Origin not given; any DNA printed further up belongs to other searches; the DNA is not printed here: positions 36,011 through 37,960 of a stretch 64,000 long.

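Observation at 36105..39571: Sigma-54-driven tandem pair of ~550-aa paralogues with a split PilZ-like signature (family unknown to me)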

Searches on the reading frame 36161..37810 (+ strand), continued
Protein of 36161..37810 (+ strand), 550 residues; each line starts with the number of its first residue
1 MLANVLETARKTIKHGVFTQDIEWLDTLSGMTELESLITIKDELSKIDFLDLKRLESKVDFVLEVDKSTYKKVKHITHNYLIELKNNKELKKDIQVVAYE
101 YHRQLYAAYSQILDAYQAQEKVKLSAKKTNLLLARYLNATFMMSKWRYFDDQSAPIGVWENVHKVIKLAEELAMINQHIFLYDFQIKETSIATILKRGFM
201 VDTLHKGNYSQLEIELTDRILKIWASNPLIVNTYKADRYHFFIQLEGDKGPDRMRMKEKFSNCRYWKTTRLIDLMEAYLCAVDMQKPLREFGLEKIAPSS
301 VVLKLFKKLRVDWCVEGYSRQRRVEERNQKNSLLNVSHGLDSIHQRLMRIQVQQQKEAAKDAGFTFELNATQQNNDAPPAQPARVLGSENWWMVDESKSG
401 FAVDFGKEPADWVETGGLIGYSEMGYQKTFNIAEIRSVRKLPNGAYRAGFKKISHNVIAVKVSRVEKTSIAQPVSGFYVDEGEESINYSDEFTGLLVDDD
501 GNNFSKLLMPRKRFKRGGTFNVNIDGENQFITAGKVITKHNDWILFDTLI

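Call 63: find_encoding_contigs(protein=P0363, flank=8000, max_places=1)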
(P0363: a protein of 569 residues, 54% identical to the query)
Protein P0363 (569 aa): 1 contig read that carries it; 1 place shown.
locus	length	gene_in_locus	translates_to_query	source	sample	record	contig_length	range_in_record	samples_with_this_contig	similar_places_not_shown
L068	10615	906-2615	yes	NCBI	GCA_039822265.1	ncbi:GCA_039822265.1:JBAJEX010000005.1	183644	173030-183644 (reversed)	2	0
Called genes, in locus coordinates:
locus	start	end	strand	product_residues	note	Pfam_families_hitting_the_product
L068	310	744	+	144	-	PF00571:CBS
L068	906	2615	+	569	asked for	PF27104:FimW_N, PF27125:FimW_C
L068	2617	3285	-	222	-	PF02230:Abhydrolase_2, PF12146:Hydrolase_4 (faint), PF00561:Abhydrolase_1 (faint), PF01738:DLH (weak), PF00756:Esterase (weak)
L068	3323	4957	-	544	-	PF27104:FimW_N, PF27125:FimW_C (weak)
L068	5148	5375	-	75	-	-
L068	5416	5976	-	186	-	PF00994:MoCF_biosynth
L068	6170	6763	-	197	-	PF04751:DarP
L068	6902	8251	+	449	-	PF01523:PmbA_TldD_1st, PF19290:PmbA_TldD_2nd, PF19289:PmbA_TldD_3rd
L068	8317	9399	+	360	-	PF03480:DctP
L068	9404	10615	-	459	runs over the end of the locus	PF03553:Na_H_antiporter (weak), PF06808:DctM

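Call 64: find_encoding_contigs(protein=P0355, flank=8000, max_places=1)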
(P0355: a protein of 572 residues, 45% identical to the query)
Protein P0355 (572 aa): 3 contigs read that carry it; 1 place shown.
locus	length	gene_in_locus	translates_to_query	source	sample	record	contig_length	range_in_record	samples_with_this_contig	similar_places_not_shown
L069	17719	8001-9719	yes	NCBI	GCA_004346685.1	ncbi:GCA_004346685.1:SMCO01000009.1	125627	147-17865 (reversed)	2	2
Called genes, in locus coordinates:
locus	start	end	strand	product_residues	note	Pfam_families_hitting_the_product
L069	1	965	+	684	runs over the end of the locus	PF03030:H_PPase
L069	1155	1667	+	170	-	PF01863:YgjP-like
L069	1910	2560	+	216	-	PF24125:Cds6_C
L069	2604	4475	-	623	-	PF00270:DEAD, PF00271:Helicase_C, PF16124:RecQ_Zn_bind, PF09382:RQC, PF00570:HRDC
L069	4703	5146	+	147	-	PF00571:CBS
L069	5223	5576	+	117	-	-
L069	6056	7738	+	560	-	PF27104:FimW_N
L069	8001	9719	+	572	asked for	PF27104:FimW_N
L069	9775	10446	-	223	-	PF02230:Abhydrolase_2, PF12146:Hydrolase_4 (faint)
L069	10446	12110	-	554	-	PF27104:FimW_N, PF27125:FimW_C (weak)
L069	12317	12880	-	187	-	PF00994:MoCF_biosynth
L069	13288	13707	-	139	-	PF03748:FliL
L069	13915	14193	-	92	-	-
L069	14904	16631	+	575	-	PF14311:DUF4379, PF22799:PIR1-like_C (faint), PF26373:MamC (faint), PF14311:DUF4379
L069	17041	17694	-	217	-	PF01323:DSBA, PF13743:Thioredoxin_5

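Call 65: search_protein_families(library=pfam, proteins=[P0363, P0355, P0427, P0339, P0380, P0231, P0175, P0108], max_evalue=1)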
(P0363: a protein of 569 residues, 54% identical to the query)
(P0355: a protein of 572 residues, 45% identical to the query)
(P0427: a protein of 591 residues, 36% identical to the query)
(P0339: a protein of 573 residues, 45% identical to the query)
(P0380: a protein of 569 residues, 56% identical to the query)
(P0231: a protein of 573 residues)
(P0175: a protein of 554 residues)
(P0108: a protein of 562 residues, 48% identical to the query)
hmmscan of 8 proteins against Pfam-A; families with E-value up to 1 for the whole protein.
P0363 (569 aa): 3 families
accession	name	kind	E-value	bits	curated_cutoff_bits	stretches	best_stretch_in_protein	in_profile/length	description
PF01274.28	MS_TIM-barrel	-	0.015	14.8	26.4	1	63-107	33-76/248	Malate synthase, TIM barrel domain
PF07904.18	Eaf7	-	0.044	14.6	22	1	156-188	46-78/97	Chromatin modification-related protein EAF7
PF22181.1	TarS_linker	-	0.97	10.3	27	0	427-475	44-91/100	Glycosyl transferase TarS linker domain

P0355 (572 aa): 1 family
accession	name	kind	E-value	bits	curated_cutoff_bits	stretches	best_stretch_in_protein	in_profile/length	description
PF21513.2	SidD_C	-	0.16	12.2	27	1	80-139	103-155/161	SidD, C-terminal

P0427 (591 aa): 0 families

P0339 (573 aa): 0 families

P0380 (569 aa): 3 families
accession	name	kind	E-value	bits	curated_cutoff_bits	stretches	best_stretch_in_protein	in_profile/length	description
PF01274.28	MS_TIM-barrel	-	0.0092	15.4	26.4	1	65-107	35-76/248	Malate synthase, TIM barrel domain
PF07904.18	Eaf7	-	0.072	13.9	22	1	156-186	46-76/97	Chromatin modification-related protein EAF7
PF06029.17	AlkA_N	-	0.11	13.2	26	0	36-89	55-108/118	AlkA N-terminal domain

P0231 (573 aa): 0 families

P0175 (554 aa): 1 family
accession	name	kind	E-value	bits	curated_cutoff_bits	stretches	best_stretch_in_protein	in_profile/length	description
PF15260.11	FAM219A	-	0.15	12.8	27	1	462-490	73-100/124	Protein family FAM219A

P0108 (562 aa): 1 family
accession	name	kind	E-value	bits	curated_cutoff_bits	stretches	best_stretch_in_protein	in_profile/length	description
PF18042.7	ORF_12_N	-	0.18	12.7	26.7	0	215-250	44-79/94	ORF 12 gene product N-terminal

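Call 75: search_solved_structures(query=A2, max_evalue=10)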
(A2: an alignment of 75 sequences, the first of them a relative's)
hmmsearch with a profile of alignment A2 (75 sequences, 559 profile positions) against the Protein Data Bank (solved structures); distinct sequences matched with E-value up to 10: 2.
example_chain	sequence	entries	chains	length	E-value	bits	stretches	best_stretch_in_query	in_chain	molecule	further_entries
6yw5_EE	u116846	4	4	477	1.3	10.7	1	253-299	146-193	37S ribosomal protein S5 | Related to ribosomal protein S5 (Mitochondrial)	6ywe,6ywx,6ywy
2dnc_A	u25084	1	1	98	3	9.5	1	400-439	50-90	Pyruvate dehydrogenase protein X component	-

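Call 82: find_encoding_contigs(protein=P0229, flank=6000, max_places=2)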
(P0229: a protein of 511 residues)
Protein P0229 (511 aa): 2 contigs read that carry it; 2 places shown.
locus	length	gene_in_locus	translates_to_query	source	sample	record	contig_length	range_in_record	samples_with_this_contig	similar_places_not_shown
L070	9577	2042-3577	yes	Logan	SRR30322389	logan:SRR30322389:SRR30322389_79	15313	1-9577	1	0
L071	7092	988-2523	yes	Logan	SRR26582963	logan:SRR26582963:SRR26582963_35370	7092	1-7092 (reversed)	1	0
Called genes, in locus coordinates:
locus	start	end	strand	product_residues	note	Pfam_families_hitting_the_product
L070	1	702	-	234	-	?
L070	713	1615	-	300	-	PF00348:polyprenyl_synt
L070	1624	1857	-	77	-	PF02609:Exonuc_VII_S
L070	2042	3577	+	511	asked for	PF27104:FimW_N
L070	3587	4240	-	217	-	PF02230:Abhydrolase_2, PF12146:Hydrolase_4 (faint), PF00561:Abhydrolase_1 (weak), PF12697:Abhydrolase_6 (weak), PF01738:DLH (weak)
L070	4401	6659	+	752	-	PF05226:CHASE2, PF00211:Guanylate_cyc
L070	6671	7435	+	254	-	PF23023:Anti-Pycsar_Apyc1 (faint), PF00753:Lactamase_B, PF12706:Lactamase_B_2, PF02112:PDEase_II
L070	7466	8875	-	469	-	PF04055:Radical_SAM, PF13186:SPASM (weak)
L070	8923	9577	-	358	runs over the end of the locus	PF02779:Transket_pyr, PF02780:Transketolase_C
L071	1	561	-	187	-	?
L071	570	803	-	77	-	PF02609:Exonuc_VII_S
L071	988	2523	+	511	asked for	PF27104:FimW_N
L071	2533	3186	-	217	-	PF02230:Abhydrolase_2, PF12146:Hydrolase_4 (faint), PF00561:Abhydrolase_1 (weak), PF12697:Abhydrolase_6 (weak), PF01738:DLH (weak)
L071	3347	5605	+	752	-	PF05226:CHASE2, PF00211:Guanylate_cyc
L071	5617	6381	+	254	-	PF23023:Anti-Pycsar_Apyc1 (faint), PF00753:Lactamase_B, PF12706:Lactamase_B_2, PF02112:PDEase_II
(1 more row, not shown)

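Call 83: find_encoding_contigs(protein=P0301, flank=6000, max_places=2)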
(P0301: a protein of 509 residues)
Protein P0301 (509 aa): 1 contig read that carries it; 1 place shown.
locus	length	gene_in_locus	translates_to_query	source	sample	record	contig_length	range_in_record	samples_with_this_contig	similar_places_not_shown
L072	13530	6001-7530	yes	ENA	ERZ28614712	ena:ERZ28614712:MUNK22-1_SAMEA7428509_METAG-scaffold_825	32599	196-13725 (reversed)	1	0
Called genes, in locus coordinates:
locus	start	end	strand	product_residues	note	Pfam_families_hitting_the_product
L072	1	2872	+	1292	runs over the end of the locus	-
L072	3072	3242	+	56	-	PF10636:hemP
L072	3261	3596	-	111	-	-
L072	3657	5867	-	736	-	PF01734:Patatin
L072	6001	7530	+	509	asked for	PF27104:FimW_N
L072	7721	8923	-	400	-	PF00108:Thiolase_N, PF00109:ketoacyl-synt (weak), PF02803:Thiolase_C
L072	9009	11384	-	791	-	PF02737:3HCDH_N, PF00725:3HCDH, PF16113:ECH_2, PF00378:ECH_1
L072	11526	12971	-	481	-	PF03349:Toluene_X, PF13505:OMP_b-brl (faint)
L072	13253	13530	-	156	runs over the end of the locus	?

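Call 84: find_encoding_contigs(protein=P0241, flank=6000, max_places=2)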
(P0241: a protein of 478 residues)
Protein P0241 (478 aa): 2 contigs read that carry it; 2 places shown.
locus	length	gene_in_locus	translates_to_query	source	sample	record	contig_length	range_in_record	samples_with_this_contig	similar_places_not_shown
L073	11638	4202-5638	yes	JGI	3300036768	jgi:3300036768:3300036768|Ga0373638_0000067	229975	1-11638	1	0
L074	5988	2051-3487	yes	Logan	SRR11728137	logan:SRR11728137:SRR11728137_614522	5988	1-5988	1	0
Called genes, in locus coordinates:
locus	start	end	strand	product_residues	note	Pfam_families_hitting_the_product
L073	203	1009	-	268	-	PF02649:GCHY-1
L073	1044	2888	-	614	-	PF13292:DXP_synthase_N, PF00456:Transketolase_N (faint), PF00676:E1_dh, PF02775:TPP_enzyme_C (weak), PF02779:Transket_pyr, PF02780:Transketolase_C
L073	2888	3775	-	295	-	PF00348:polyprenyl_synt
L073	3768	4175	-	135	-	PF02609:Exonuc_VII_S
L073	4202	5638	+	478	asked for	PF27104:FimW_N, PF27125:FimW_C (faint)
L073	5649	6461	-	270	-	PF00756:Esterase (weak), PF02230:Abhydrolase_2, PF00561:Abhydrolase_1 (faint), PF12146:Hydrolase_4 (faint), PF01738:DLH (faint)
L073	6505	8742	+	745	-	PF05226:CHASE2, PF00211:Guanylate_cyc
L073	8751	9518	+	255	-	PF00753:Lactamase_B, PF23023:Anti-Pycsar_Apyc1 (weak), PF12706:Lactamase_B_2, PF02112:PDEase_II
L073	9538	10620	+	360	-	PF00027:cNMP_binding, PF00581:Rhodanese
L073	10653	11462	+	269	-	PF01061:ABC2_membrane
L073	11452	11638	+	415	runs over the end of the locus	PF13555:AAA_29 (faint), PF00005:ABC_tran, PF14524:Wzt_C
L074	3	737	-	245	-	?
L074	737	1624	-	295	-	PF00348:polyprenyl_synt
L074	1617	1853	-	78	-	PF02609:Exonuc_VII_S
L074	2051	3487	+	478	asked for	PF27104:FimW_N, PF27125:FimW_C (faint)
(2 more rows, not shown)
